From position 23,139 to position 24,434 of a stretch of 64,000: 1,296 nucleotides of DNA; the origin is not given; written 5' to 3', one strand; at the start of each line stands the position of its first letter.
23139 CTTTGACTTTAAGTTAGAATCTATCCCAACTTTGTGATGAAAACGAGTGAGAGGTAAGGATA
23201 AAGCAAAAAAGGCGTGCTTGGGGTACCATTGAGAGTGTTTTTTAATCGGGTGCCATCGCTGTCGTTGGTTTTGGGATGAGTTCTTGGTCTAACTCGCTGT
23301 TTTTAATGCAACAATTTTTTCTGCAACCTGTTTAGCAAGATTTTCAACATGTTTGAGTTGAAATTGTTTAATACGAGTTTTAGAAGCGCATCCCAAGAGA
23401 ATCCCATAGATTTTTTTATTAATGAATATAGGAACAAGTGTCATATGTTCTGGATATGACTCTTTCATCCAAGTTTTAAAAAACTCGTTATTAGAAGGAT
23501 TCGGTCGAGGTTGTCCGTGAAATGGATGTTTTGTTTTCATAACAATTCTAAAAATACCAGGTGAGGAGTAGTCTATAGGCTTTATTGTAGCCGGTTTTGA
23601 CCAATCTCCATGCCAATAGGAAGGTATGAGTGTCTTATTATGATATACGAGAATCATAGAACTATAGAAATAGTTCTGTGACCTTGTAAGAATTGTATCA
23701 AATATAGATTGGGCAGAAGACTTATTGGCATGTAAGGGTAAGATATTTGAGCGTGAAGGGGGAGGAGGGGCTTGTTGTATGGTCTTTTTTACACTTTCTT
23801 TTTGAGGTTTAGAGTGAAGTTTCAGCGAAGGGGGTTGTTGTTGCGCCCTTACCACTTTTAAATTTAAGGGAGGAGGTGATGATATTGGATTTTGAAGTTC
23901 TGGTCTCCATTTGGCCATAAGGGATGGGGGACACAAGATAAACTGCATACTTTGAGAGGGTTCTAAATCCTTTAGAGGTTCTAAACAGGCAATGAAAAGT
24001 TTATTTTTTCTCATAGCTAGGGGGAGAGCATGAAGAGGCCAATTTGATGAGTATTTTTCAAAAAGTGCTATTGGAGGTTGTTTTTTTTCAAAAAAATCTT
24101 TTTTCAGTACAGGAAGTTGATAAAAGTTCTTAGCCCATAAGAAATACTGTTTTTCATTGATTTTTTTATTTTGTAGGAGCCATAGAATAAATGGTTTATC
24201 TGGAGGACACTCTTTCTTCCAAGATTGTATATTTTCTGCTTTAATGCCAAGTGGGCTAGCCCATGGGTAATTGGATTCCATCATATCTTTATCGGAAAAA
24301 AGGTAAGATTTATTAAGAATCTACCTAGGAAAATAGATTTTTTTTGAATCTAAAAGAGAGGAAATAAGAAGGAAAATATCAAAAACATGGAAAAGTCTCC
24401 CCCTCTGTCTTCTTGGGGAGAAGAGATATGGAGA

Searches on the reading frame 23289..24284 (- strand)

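Call 44: search_protein_families(library=pfam, proteins=[window:23289-24284:-], max_evalue=0.00001)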
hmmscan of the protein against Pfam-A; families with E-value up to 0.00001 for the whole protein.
window:23289-24284:- (331 aa): 0 families

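Call 100: search_protein_families(library=pfam, proteins=[window:23289-24284:-], max_evalue=0.05)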
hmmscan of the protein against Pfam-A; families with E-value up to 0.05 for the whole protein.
window:23289-24284:- (331 aa): 1 family
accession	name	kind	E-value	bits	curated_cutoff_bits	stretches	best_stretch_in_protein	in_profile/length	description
PF05157.20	MshEN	-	0.039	14.4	23.1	0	84-116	29-60/90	MshEN domain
